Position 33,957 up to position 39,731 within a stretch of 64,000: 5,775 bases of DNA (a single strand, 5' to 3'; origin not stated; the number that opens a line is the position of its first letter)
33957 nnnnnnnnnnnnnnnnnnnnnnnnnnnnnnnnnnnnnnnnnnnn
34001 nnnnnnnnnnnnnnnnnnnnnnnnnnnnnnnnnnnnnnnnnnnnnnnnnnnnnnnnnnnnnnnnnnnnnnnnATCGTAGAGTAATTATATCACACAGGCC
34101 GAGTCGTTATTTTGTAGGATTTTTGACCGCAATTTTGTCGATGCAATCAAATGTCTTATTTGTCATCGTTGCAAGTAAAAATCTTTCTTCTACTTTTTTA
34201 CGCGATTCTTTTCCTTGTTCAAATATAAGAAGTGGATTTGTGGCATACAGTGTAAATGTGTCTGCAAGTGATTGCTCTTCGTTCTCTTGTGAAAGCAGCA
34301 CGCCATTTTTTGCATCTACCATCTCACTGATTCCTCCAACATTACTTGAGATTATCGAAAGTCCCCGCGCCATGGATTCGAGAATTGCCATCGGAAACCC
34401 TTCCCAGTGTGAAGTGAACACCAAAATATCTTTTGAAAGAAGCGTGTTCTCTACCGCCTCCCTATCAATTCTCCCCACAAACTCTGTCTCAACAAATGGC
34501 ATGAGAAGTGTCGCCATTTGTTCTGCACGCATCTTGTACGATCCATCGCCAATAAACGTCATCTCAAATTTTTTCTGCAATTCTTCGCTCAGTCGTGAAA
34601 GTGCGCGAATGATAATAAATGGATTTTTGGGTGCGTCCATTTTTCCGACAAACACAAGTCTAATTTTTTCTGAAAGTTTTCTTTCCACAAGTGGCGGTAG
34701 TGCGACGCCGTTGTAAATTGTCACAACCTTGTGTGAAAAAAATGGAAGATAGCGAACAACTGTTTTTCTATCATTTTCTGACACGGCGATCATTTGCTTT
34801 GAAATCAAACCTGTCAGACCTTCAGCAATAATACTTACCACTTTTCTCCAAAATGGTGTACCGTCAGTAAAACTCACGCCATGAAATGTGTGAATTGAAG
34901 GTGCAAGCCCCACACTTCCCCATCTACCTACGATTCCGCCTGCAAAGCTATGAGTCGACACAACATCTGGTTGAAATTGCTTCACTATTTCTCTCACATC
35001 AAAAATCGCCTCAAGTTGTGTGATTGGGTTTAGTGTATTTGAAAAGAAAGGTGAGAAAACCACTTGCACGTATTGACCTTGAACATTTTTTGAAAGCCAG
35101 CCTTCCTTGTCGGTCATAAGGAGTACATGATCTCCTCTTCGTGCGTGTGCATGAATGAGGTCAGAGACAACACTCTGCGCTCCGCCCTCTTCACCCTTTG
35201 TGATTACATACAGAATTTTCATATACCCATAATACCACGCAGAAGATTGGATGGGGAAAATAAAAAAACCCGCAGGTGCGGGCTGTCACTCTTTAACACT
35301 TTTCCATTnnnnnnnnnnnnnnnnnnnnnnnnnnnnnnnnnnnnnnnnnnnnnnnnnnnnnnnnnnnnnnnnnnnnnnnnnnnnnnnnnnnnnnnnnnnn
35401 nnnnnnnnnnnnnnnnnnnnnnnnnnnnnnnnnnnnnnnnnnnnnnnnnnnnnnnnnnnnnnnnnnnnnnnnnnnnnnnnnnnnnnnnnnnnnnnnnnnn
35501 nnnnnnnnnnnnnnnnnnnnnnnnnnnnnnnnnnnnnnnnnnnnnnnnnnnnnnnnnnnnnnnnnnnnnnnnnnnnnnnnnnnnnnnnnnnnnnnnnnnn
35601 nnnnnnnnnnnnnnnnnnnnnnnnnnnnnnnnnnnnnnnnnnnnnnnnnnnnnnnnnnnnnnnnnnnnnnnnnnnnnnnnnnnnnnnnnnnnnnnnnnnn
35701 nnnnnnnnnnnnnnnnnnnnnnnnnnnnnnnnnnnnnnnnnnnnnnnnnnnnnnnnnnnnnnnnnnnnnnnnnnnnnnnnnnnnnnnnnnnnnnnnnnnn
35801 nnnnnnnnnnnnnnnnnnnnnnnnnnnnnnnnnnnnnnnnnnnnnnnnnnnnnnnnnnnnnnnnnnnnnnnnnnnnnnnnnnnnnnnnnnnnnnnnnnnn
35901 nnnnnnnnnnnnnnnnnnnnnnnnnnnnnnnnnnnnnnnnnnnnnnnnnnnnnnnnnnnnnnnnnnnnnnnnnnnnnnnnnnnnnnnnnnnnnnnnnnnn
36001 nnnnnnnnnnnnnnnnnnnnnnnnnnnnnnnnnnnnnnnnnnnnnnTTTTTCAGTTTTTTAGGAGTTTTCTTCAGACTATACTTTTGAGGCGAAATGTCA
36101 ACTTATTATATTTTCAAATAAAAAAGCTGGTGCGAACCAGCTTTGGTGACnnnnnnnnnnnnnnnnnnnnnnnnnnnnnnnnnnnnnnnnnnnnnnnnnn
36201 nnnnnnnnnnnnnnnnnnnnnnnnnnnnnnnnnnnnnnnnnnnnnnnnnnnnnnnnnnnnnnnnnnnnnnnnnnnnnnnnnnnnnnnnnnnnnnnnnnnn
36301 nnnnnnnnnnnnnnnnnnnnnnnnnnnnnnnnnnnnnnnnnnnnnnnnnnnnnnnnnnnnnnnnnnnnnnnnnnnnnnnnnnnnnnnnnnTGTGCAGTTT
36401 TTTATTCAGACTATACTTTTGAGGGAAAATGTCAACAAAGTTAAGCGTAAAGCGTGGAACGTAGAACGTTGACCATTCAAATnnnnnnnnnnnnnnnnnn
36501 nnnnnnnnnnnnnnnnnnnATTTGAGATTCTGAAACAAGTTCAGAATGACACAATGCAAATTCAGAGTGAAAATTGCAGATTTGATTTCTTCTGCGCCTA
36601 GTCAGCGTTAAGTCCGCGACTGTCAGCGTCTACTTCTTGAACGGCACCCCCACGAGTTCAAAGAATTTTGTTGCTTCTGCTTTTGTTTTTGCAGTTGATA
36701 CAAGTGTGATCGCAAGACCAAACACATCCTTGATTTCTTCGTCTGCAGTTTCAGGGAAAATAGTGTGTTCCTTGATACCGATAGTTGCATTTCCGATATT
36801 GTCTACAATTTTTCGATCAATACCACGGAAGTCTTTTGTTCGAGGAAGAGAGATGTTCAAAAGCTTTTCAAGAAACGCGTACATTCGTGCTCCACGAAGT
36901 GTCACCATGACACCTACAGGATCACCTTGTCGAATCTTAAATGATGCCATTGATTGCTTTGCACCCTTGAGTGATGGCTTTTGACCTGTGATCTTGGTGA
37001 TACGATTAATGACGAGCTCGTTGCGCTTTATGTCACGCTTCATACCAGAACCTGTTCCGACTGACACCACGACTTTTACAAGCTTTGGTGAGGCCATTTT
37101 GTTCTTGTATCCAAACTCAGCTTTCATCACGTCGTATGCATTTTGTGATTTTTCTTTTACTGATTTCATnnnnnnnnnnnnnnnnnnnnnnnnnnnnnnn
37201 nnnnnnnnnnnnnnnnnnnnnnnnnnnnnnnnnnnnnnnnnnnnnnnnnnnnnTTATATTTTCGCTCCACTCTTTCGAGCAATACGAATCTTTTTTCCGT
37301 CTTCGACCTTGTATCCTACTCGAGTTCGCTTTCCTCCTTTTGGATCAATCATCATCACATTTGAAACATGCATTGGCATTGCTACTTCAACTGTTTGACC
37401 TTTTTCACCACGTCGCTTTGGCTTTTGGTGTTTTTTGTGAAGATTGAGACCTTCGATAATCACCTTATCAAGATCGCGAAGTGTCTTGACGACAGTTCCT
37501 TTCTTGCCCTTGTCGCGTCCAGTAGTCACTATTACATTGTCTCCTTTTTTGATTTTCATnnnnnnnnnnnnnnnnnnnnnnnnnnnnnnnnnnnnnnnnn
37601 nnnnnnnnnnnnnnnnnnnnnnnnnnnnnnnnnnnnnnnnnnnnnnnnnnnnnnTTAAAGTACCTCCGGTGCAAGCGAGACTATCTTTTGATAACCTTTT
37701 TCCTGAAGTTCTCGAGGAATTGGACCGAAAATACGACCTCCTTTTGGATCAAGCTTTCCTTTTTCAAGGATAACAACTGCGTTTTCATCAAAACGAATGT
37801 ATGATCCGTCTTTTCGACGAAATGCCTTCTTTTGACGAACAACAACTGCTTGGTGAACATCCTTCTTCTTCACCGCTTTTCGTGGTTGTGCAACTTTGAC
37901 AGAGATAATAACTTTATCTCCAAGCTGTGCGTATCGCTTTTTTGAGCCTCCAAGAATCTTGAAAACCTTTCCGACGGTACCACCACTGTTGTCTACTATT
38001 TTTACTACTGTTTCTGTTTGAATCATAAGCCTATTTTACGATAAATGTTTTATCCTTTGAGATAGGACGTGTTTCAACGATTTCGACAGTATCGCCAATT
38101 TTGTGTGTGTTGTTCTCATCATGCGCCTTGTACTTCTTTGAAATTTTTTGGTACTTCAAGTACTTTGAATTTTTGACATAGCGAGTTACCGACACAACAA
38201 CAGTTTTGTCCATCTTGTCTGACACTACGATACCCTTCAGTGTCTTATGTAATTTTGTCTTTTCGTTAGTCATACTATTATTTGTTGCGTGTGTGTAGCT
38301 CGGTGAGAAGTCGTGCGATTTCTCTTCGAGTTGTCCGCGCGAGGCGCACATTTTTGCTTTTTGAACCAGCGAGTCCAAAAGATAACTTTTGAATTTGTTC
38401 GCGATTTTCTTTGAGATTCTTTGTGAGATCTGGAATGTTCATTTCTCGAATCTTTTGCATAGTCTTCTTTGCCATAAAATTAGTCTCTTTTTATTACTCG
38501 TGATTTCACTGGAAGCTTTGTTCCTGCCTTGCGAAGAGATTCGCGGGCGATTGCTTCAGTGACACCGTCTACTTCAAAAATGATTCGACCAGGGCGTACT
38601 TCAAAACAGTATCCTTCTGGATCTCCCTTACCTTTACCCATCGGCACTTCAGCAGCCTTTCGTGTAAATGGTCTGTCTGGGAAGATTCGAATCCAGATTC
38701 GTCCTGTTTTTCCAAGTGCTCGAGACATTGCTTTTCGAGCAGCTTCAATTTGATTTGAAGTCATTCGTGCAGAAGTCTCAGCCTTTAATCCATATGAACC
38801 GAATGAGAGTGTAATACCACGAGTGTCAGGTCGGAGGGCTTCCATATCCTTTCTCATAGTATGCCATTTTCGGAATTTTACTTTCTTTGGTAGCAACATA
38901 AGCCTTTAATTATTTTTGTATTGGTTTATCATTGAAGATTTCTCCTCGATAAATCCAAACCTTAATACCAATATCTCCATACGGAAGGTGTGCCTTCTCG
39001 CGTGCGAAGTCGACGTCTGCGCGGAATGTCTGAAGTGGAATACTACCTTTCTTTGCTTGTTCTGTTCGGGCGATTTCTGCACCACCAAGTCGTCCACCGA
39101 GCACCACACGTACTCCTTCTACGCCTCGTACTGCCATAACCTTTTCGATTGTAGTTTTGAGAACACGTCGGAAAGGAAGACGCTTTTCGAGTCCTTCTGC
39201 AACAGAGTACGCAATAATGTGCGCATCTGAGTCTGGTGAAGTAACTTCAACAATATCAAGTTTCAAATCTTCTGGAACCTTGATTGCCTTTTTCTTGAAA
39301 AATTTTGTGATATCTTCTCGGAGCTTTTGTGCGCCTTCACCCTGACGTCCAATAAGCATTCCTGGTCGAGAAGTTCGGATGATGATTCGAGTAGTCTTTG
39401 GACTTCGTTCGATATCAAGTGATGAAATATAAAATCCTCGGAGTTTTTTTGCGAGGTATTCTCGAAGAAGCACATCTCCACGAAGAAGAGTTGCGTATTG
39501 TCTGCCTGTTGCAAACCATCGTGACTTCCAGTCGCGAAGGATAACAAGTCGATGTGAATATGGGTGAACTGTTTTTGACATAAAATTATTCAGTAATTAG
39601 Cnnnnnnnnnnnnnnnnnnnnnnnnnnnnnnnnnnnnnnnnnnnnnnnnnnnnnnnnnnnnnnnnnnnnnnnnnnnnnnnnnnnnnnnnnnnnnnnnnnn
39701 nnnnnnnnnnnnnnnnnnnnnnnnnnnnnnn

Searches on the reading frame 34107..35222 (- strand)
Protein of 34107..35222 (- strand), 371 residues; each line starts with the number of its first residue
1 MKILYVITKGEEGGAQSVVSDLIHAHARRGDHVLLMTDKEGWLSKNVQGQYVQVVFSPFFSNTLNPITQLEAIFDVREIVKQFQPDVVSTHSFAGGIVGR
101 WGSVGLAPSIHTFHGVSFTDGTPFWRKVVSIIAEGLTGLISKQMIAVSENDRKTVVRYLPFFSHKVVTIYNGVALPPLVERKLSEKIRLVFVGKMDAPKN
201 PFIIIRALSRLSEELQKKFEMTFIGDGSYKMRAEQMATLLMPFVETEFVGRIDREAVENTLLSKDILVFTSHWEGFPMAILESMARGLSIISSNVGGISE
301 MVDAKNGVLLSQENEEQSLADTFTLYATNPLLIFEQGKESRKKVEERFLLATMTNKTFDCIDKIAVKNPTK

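Call 81: search_protein_families(library=pfam, proteins=[window:34107-35222:-], max_evalue=0.001)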
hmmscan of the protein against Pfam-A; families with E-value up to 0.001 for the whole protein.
window:34107-35222:- (371 aa): 5 families
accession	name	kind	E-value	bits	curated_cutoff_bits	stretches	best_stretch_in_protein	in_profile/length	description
PF00534.26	Glycos_transf_1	-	5.9e-29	101.2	26.4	1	184-330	13-159/172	Glycosyl transferases group 1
PF13692.12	Glyco_trans_1_4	-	1.5e-22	80.8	27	1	188-322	3-135/142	Glycosyl transferases group 1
PF13439.12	Glyco_transf_4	-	1.1e-19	71.5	28.5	1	13-173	2-166/170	Glycosyltransferase Family 4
PF13579.12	Glyco_trans_4_4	-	6e-14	53.1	29.7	1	13-172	1-158/158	Glycosyl transferase 4-like domain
PF20706.3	GT4-conflict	-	2.9e-06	26.9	26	1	181-320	192-334/385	Family 4 Glycosyltransferase in conflict systems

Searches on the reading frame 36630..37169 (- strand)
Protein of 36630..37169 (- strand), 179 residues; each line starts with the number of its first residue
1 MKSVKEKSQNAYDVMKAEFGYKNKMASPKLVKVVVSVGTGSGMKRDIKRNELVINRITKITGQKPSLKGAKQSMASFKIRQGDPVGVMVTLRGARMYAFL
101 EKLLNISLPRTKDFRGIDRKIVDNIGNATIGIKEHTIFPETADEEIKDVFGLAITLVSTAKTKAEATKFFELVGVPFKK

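Call 82: search_protein_families(library=pfam, proteins=[window:36630-37169:-], max_evalue=0.001)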
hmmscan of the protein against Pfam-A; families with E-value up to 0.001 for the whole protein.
window:36630-37169:- (179 aa): 2 families
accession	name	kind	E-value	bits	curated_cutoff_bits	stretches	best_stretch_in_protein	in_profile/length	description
PF00673.26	Ribosomal_L5_C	-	1.2e-28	99.5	27.8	1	84-177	1-94/94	ribosomal L5P family C-terminus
PF00281.24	Ribosomal_L5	-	5.4e-13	49.5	34.9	1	23-80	1-57/57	Ribosomal protein L5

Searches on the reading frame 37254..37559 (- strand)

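Call 82: search_protein_families(library=pfam, proteins=[window:37254-37559:-], max_evalue=0.001)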
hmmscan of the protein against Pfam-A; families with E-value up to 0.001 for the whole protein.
window:37254-37559:- (101 aa): 3 families
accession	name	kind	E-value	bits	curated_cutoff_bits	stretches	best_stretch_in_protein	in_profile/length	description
PF17136.10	ribosomal_L24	-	3.9e-24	85.2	27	1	38-101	1-65/65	Ribosomal proteins 50S L24/mitochondrial 39S L24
PF00467.35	KOW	-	1.6e-08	34.4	22.3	1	5-36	1-32/32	KOW motif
PF22682.2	Ribosomal_uL24m-like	-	3e-05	24.1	29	1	4-66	2-64/223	Large ribosomal subunit protein uL24m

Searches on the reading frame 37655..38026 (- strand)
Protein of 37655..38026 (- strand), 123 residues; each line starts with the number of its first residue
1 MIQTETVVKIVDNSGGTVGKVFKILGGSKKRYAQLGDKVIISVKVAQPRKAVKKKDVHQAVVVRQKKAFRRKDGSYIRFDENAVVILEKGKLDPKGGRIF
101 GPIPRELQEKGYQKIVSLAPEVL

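Call 82: search_protein_families(library=pfam, proteins=[window:37655-38026:-], max_evalue=0.001)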
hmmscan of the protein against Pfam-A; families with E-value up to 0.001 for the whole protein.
window:37655-38026:- (123 aa): 1 family
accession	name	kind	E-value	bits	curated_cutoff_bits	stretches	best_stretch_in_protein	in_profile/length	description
PF00238.24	Ribosomal_L14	-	6.8e-46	155.6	23.6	1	1-123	1-122/122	Ribosomal protein L14p/L23e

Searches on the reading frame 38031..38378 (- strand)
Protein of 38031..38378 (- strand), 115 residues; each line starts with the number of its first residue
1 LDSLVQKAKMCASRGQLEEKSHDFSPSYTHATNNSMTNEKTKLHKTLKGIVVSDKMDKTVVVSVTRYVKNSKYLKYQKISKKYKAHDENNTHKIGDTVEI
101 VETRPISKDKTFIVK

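Call 82: search_protein_families(library=pfam, proteins=[window:38031-38378:-], max_evalue=0.001)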
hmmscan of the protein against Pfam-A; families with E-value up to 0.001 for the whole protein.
window:38031-38378:- (115 aa): 1 family
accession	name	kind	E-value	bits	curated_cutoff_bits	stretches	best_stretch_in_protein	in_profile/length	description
PF00366.26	Ribosomal_S17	-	1.3e-28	99.3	25.9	1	49-114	1-66/68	Ribosomal protein S17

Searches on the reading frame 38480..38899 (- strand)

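Call 82: search_protein_families(library=pfam, proteins=[window:38480-38899:-], max_evalue=0.001)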
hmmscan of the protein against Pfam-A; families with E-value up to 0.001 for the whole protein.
window:38480-38899:- (139 aa): 1 family
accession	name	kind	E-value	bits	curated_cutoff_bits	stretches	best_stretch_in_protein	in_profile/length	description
PF00252.24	Ribosomal_L16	-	1.4e-41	142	27.9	1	4-136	1-132/132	Ribosomal protein L16p/L10e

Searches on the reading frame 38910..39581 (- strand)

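Call 82: search_protein_families(library=pfam, proteins=[window:38910-39581:-], max_evalue=0.001)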
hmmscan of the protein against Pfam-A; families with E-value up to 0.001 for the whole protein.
window:38910-39581:- (223 aa): 2 families
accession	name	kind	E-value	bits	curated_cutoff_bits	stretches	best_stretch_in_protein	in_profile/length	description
PF00189.25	Ribosomal_S3_C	-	5.8e-28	97.7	34.1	1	127-210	1-83/83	Ribosomal protein S3, C-terminal domain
PF07650.23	KH_2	-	3e-15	56.3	22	1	39-117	2-77/78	KH domain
